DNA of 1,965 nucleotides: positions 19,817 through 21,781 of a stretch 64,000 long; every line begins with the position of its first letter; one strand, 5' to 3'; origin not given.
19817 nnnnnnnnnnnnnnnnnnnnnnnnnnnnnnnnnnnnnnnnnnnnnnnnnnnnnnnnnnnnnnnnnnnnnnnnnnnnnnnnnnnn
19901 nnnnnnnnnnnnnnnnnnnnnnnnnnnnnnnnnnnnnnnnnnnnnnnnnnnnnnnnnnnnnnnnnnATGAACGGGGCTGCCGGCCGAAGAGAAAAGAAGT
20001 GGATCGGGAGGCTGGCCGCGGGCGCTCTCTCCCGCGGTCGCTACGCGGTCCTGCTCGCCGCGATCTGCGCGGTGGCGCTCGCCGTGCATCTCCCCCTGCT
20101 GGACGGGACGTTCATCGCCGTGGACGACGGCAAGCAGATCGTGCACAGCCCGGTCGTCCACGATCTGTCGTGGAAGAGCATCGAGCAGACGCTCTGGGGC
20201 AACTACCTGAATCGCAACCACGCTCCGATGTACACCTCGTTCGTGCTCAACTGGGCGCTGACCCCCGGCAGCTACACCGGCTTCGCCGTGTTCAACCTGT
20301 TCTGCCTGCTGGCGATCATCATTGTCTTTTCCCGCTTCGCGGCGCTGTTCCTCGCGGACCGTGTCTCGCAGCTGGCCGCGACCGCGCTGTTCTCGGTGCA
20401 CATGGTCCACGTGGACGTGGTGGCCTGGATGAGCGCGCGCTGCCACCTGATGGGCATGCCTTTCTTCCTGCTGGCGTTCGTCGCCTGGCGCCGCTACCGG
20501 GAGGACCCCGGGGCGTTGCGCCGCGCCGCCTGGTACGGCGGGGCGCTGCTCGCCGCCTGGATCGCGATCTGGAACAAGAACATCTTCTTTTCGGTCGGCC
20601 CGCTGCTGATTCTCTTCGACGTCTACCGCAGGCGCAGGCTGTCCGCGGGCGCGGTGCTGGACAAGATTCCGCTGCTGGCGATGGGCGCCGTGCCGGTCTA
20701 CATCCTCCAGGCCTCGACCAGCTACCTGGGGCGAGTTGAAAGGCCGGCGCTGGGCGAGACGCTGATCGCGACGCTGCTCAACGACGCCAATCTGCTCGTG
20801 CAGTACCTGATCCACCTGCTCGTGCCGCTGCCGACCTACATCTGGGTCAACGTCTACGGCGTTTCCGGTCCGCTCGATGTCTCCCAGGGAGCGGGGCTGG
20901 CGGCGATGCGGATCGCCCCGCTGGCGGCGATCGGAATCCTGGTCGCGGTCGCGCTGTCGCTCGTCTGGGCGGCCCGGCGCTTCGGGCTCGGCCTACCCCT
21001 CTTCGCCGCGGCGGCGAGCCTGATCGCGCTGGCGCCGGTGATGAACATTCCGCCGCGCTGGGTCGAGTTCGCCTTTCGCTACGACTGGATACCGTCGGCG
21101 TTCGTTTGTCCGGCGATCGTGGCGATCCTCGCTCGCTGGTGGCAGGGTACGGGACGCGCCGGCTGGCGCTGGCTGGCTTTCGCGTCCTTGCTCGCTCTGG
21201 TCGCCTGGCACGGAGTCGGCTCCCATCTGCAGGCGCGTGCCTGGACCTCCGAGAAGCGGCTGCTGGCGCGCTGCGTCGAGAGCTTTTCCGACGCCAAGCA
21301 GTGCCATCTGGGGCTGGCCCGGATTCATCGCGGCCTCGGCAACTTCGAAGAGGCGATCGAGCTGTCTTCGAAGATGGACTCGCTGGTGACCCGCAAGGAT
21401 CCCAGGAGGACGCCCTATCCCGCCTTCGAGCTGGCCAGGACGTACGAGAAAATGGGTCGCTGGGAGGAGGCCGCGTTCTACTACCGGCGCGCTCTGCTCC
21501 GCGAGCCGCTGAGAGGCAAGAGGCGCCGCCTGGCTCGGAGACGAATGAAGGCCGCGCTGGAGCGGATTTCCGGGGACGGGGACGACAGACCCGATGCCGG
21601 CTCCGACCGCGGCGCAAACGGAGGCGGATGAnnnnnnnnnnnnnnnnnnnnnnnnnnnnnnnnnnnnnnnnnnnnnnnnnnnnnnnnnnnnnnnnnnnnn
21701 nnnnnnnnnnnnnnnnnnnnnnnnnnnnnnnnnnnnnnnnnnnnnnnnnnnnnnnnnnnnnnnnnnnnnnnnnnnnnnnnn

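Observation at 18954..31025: Modular lipid-linked glycosylation operon built from repeated PA14 protein + GT-C transferase pairs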

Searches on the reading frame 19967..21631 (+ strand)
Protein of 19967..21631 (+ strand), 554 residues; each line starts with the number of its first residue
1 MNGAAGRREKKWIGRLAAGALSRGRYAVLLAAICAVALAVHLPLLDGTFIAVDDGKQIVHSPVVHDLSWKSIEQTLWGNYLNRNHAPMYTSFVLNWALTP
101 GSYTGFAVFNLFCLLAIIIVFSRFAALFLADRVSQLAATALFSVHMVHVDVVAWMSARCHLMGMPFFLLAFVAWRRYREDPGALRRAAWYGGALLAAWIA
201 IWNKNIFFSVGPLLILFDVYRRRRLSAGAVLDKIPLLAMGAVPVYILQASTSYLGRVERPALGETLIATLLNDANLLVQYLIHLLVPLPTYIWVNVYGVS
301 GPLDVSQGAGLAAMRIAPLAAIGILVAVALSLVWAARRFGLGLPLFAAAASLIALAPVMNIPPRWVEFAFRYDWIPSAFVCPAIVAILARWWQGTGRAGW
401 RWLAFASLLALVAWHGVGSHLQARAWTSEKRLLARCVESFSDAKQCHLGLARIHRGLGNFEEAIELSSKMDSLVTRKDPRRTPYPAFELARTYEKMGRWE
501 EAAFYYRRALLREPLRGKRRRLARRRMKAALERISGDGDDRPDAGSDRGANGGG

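Call 6: search_protein_families(library=pfam, proteins=[window:19967-21631:+], max_evalue=0.1)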
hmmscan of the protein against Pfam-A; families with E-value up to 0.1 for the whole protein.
window:19967-21631:+ (554 aa): 12 families
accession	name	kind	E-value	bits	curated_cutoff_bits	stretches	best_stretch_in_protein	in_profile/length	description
PF07719.23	TPR_2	-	2.4e-09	37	27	1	487-514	5-32/34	Tetratricopeptide repeat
PF13176.12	TPR_7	-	1.4e-08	34.6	27.9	1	488-514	4-32/36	Tetratricopeptide repeat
PF00515.34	TPR_1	-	1.3e-07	31.5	27.8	1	488-514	6-32/34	Tetratricopeptide repeat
PF13424.12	TPR_12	-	3.2e-06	27.7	30.1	1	448-510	6-72/77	Tetratricopeptide repeat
PF13181.12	TPR_8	-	7.8e-06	26.1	25.7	1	487-514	5-32/34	Tetratricopeptide repeat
PF14559.12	TPR_19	-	3.3e-05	24.5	25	0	431-466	12-47/68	Tetratricopeptide repeat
PF13428.12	TPR_14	-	0.00011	22.9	23.5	1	488-515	6-33/44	Tetratricopeptide repeat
PF13174.12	TPR_6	-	0.00064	20.7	26.3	0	487-513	4-30/33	Tetratricopeptide repeat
PF13374.12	TPR_10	-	0.0024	18.3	27.5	0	489-510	8-29/42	Tetratricopeptide repeat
PF13371.12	TPR_9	-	0.029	14.8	35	0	482-525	28-71/73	Tetratricopeptide repeat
PF10300.15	Iml2-TPR_39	-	0.047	12.8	22.2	1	426-507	246-326/467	Iml2/Tetratricopeptide repeat protein 39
PF12895.13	ANAPC3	-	0.095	13.4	27.2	0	446-507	26-80/82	Anaphase-promoting complex, cyclosome, subunit 3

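Call 7: search_protein_families(library=ncbifam, proteins=[window:19967-21631:+], max_evalue=0.1)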
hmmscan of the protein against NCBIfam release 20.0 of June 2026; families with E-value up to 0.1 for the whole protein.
window:19967-21631:+ (554 aa): 0 families

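Call 10: search_solved_structures(query=window:19967-21631:+, max_evalue=10)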
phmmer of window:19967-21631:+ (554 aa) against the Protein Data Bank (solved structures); distinct sequences matched with E-value up to 10: 28.
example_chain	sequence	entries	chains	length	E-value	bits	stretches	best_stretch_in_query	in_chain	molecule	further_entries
8bu0_A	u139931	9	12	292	4.5e-09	38.5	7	450-518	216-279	Consensus tetratricopeptide repeat protein | Crystal structure of an 8-repeat consensus TPR superhelix with Zinc. | Monomer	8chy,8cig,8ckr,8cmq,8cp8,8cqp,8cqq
9qhb_A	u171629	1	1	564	7.9e-08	34.4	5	445-519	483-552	Engineered tetratricopeptide repeat protein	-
9gzg_A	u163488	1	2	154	1.3e-07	33.7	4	454-520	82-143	Engineered CTPR protein with glutamic acids for conductivity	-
2fo7_A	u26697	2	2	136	4.6e-05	25.3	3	452-515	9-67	SYNTHETIC CONSENSUS TPR PROTEIN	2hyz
8ch0_A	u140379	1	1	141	4.7e-05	25.2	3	450-515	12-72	Consensus tetratricopeptide repeat protein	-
9qhc_A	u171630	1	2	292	6.9e-05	24.7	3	450-515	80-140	Engineered tetratricopeptide repeat protein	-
1na0_A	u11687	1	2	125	7.3e-05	24.6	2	451-520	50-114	designed protein CTPR3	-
7obi_A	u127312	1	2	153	7.7e-05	24.5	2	449-516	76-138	CTPR-rv4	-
6vfj_B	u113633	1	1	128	0.00094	21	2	472-515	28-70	I53_dn5B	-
6v8e_A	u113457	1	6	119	0.0031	19.2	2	472-515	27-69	Designed protein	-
1na3_A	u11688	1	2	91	0.0031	19.2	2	486-520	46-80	designed protein CTPR2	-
2wqh_A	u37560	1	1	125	0.0082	17.9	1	452-518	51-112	CTPR3Y3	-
2avp_A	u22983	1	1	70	0.016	16.9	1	450-514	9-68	synthetic consensus TPR protein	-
6vfi_B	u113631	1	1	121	0.017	16.8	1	472-515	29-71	O43_dn18B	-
5hrz_A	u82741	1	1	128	0.018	16.7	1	448-532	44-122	TPR domain protein 1na0C3_3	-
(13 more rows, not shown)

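Call 12: find_homologous_proteins(query=window:19967-21631:+)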
Query window:19967-21631:+ (554 aa): 27 proteins with E <= 0.001 among 8000 candidates.
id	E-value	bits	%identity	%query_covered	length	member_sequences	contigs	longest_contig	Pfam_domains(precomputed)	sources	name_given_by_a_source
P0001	0.0e+0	1244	100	100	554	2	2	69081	PF14559.13,PF00515.35,PF13424.13,PF13176.13,PF13181.13,PF07719.24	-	-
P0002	0.0e+0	1076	87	100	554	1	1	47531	PF13424.13,PF13176.13,PF07719.24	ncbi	ncbi:MAG: hypothetical protein R6V85_06670 [Polyangia bacterium]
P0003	5.6e-159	548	51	94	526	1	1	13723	-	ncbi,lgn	-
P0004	3.2e-147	509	49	88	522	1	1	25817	PF13176.13,PF07719.24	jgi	jgi:hypothetical protein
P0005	4.2e-143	496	51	88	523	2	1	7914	PF07719.24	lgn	-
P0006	6.9e-142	492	43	96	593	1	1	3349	-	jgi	jgi:tetratricopeptide (TPR) repeat protein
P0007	4.0e-120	420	44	92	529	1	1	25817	PF13424.13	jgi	jgi:hypothetical protein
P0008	1.8e-119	418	42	89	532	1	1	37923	-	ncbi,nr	ncbi:MAG: hypothetical protein GY854_32380 [Deltaproteobacteria bacterium]|nr:hypothetical protein [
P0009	2.7e-111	391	38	92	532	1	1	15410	-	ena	-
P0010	3.6e-104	367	39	92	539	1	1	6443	-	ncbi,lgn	-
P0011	3.9e-103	364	43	91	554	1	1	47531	-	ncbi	ncbi:MAG: hypothetical protein R6V85_06650 [Polyangia bacterium]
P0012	8.9e-103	363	42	87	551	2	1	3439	-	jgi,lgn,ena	jgi:hypothetical protein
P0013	2.0e-102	362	40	92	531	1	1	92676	-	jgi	jgi:hypothetical protein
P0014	2.5e-93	332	39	93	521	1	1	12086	-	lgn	-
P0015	1.8e-91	325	38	92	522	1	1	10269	-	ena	-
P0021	8.2e-9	53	26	47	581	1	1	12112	PF13431.13,PF13414.13,PF13371.13,PF00515.35,PF13424.13,PF13176.13,PF13432.13,PF13181.13,PF07719.24,PF13374.13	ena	-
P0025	2.8e-6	44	26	74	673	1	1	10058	PF13431.13,PF23914.2,PF13414.13,PF08409.17,PF13176.13,PF13428.13,PF13374.13,PF07721.21,PF14559.13,PF13371.13,PF17874.8,PF00515.35,PF22860.3,PF13424.13,PF13432.13,PF13181.13,PF07719.24,PF13174.13,PF20308.5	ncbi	-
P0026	3.2e-6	44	-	-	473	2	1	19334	-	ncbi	ncbi:MAG TPA: hypothetical protein VGL86_18865 [Polyangia bacterium]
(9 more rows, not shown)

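Call 13: find_encoding_contigs(protein=P0002, flank=10000, max_places=2)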
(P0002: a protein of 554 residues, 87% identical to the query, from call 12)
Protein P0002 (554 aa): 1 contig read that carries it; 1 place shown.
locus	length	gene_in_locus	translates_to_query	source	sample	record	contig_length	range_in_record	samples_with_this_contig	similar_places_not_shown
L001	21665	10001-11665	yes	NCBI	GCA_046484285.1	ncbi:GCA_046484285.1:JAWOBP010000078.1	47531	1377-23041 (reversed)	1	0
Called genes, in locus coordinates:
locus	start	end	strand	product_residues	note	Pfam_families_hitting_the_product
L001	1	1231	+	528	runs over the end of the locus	PF04773:FecR, PF08308:PEGA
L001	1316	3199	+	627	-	PF17517:IgGFc_binding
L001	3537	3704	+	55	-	PF13540:RCC1_2, PF25390:WD40_RLD (weak)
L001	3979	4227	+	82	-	-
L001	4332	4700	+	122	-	-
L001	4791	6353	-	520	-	PF13231:PMT_2 (weak)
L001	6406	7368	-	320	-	PF13513:HEAT_EZ (faint), PF03130:HEAT_PBS (faint), PF13646:HEAT_2, PF12717:Cnd1 (faint), PF02985:HEAT (faint), PF13646:HEAT_2 (weak)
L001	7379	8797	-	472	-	PF00884:Sulfatase, PF01663:Phosphodiest, PF16347:SGSH_C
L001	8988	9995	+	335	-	PF07691:PA14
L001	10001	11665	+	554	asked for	PF07719:TPR_2 (faint), PF13176:TPR_7 (faint), PF13424:TPR_12 (weak)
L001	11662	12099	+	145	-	PF04138:GtrA_DPMS_TM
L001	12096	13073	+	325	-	PF00535:Glycos_transf_2, PF13641:Glyco_tranf_2_3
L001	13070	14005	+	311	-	-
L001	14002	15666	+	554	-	-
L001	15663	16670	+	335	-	PF07691:PA14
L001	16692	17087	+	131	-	-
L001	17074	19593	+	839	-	-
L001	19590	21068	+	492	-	PF13231:PMT_2 (weak)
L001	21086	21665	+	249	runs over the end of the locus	-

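Call 14: find_encoding_contigs(protein=P0004, flank=10000, max_places=2)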
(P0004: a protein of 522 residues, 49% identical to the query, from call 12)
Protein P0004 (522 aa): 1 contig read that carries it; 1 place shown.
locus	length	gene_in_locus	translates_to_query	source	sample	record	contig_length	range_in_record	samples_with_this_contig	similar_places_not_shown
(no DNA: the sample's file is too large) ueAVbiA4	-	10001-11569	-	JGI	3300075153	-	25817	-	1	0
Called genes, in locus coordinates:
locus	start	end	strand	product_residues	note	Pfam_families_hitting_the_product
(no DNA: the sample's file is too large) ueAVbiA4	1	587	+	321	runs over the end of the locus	PF08100:Dimerisation (faint), PF00891:Methyltransf_2, PF08242:Methyltransf_12 (faint)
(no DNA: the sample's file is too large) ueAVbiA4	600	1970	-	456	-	PF00070:Pyr_redox (faint), PF01266:DAO (faint), PF07992:Pyr_redox_2, PF22366:NDH2_C (weak)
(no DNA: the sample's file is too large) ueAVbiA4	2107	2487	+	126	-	PF00903:Glyoxalase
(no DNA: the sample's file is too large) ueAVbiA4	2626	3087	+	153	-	PF01257:2Fe-2S_thioredx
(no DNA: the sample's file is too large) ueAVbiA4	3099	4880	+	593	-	PF01512:Complex1_51K, PF10589:NADH_4Fe-4S, PF00037:Fer4 (faint)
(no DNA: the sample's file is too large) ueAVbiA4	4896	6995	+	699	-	PF13510:Fer2_4, PF14691:Fer4_20, PF01266:DAO (weak), PF01946:Thi4 (weak), PF07992:Pyr_redox_2, PF13450:NAD_binding_8, PF13738:Pyr_redox_3 (weak), PF22117:Fer4_Nqo3, +4 more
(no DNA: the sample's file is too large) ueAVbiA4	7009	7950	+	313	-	-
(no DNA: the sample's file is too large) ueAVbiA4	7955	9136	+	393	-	PF00155:Aminotran_1_2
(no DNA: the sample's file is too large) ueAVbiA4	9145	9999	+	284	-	PF07691:PA14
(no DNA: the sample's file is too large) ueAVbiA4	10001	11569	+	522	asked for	PF13176:TPR_7 (faint), PF07719:TPR_2 (faint)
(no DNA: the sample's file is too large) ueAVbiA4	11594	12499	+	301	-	PF07691:PA14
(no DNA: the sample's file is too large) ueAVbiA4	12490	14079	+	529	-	PF13424:TPR_12 (faint)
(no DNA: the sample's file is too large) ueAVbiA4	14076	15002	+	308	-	PF00535:Glycos_transf_2, PF10111:Glyco_tranf_2_2, PF13641:Glyco_tranf_2_3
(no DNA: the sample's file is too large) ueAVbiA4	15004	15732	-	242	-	-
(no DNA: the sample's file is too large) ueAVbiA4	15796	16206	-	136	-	-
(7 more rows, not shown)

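Call 15: find_encoding_contigs(protein=P0008, flank=10000, max_places=2)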
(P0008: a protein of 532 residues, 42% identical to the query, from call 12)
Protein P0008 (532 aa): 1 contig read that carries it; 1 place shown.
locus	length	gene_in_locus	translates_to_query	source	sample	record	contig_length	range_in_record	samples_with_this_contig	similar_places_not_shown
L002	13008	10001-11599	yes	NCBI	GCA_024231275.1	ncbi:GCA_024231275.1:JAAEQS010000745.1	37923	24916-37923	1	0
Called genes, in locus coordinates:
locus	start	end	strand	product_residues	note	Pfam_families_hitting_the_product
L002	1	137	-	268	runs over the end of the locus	PF08242:Methyltransf_12 (weak), PF13649:Methyltransf_25 (faint), PF13847:Methyltransf_31 (weak)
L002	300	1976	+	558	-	PF00149:Metallophos (weak)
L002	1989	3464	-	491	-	PF00015:MCPsignal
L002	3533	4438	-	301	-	PF02574:S-methyl_trans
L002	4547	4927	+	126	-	-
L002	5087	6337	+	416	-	PF16697:Yop-YscD_cpl (weak), PF01078:Mg_chelatase (faint), PF00158:Sigma54_activat, PF14532:Sigma54_activ_2, PF07728:AAA_5 (weak), PF25601:AAA_lid_14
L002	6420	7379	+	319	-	-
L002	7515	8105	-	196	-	PF01030:Recep_L_domain (faint)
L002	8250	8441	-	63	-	-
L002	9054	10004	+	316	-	PF07691:PA14 (weak)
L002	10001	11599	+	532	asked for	-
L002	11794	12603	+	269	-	PF07691:PA14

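Call 16: find_encoding_contigs(protein=P0013, flank=10000, max_places=2)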
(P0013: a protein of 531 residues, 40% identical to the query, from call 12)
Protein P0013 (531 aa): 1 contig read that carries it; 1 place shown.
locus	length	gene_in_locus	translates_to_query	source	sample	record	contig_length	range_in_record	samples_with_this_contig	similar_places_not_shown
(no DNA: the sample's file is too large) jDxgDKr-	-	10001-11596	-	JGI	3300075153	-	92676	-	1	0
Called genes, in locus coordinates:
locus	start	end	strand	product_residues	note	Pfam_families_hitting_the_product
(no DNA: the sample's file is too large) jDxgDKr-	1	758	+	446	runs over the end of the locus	PF00324:AA_permease, PF13520:AA_permease_2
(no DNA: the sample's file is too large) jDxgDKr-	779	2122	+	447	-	PF21349:RUBY_RBDX, PF01262:AlaDh_PNT_C (faint), PF07992:Pyr_redox_2, PF13738:Pyr_redox_3 (faint), PF00070:Pyr_redox, PF18267:Rubredoxin_C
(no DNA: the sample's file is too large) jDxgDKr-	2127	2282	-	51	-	PF03749:SfsA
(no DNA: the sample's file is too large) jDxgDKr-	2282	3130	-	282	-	PF02737:3HCDH_N, PF00725:3HCDH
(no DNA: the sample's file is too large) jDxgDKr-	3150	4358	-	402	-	PF00108:Thiolase_N, PF02803:Thiolase_C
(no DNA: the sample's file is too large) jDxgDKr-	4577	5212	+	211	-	-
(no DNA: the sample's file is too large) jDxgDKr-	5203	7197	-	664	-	-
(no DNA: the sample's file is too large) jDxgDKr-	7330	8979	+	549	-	PF13432:TPR_16 (faint), PF13428:TPR_14 (faint), PF13371:TPR_9 (faint), PF13414:TPR_11 (faint), PF14559:TPR_19 (weak)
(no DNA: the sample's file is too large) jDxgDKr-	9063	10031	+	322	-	PF07691:PA14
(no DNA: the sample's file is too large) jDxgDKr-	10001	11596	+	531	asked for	-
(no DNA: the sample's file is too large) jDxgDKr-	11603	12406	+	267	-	PF00535:Glycos_transf_2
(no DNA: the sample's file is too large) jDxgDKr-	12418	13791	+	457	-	PF04055:Radical_SAM, PF13186:SPASM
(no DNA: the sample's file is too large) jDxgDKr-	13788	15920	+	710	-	PF00059:Lectin_C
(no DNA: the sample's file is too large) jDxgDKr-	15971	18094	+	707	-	PF01432:Peptidase_M3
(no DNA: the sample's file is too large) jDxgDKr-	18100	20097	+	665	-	PF00884:Sulfatase, PF01663:Phosphodiest (weak)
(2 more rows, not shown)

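Call 17: find_encoding_contigs(protein=P0003, flank=8000, max_places=1)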
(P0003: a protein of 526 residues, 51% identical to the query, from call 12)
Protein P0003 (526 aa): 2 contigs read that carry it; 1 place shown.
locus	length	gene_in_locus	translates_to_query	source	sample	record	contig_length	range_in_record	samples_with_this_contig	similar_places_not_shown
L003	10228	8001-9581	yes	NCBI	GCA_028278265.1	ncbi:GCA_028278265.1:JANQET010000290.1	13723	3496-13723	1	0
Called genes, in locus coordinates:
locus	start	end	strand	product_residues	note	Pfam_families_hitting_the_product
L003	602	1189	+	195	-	-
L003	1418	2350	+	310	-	PF10672:Methyltrans_SAM, PF03602:Cons_hypoth95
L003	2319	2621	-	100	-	PF04977:DivIC, PF28489:TUSC1 (weak)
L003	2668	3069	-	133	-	-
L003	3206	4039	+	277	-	PF00793:DAHP_synth_1, PF03102:NeuB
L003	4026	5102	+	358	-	PF01817:CM_2, PF00800:PDT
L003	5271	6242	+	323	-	PF04055:Radical_SAM, PF06463:Mob_synth_C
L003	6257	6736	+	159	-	PF01967:MoaC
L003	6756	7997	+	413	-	PF07691:PA14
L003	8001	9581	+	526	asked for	-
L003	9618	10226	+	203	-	?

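Call 18: find_encoding_contigs(protein=P0009, flank=8000, max_places=1)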
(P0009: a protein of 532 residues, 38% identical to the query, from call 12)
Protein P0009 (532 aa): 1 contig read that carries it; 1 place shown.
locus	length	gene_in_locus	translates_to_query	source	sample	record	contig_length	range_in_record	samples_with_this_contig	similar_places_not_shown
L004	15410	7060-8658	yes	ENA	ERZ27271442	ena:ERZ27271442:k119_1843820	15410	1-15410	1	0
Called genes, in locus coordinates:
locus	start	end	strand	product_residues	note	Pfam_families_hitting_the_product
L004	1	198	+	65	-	?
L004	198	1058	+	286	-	-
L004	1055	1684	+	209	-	-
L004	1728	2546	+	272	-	-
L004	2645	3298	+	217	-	-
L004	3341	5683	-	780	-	-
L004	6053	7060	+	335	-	PF07691:PA14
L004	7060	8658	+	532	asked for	-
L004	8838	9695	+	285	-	PF02985:HEAT (faint), PF13646:HEAT_2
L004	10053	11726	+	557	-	-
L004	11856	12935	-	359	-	-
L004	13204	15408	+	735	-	?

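Call 19: find_encoding_contigs(protein=P0014, flank=8000, max_places=1)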
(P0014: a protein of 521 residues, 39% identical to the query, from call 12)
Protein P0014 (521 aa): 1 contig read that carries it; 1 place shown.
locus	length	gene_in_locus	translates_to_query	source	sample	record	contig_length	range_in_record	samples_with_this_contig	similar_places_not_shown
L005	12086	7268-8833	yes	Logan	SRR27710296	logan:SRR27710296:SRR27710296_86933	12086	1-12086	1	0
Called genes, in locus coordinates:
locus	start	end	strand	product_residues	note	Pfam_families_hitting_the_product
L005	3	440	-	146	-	?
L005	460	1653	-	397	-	PF00108:Thiolase_N, PF02803:Thiolase_C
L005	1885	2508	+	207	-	-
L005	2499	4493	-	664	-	PF00702:Hydrolase (weak)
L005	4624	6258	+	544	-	PF13432:TPR_16 (faint), PF14559:TPR_19 (faint), PF13371:TPR_9 (faint)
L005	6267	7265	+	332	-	PF07691:PA14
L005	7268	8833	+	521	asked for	-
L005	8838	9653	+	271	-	PF00535:Glycos_transf_2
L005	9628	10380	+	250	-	PF13489:Methyltransf_23, PF02353:CMAS, PF05175:MTS (weak), PF13649:Methyltransf_25, PF13847:Methyltransf_31, PF08241:Methyltransf_11, PF08242:Methyltransf_12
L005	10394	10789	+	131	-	PF07883:Cupin_2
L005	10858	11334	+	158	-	PF04055:Radical_SAM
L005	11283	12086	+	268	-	?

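Call 20: find_encoding_contigs(protein=P0015, flank=8000, max_places=1)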
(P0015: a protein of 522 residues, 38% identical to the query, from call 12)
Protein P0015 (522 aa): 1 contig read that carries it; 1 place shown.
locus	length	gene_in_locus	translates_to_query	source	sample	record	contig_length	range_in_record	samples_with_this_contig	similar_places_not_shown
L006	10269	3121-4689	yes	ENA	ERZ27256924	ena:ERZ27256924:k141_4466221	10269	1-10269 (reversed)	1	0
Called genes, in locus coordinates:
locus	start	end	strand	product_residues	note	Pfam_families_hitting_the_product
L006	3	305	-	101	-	?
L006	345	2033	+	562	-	PF13181:TPR_8 (faint), PF13428:TPR_14 (faint), PF13432:TPR_16 (weak), PF13414:TPR_11 (faint), PF14559:TPR_19 (weak)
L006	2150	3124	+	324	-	PF07691:PA14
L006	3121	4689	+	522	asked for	-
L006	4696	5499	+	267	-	PF00535:Glycos_transf_2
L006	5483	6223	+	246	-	PF02353:CMAS, PF13489:Methyltransf_23, PF05175:MTS, PF07021:MetW, PF13847:Methyltransf_31, PF08241:Methyltransf_11, PF08242:Methyltransf_12, PF13649:Methyltransf_25, +2 more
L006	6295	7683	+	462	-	-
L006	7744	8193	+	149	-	-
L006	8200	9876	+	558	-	PF01432:Peptidase_M3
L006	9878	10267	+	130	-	?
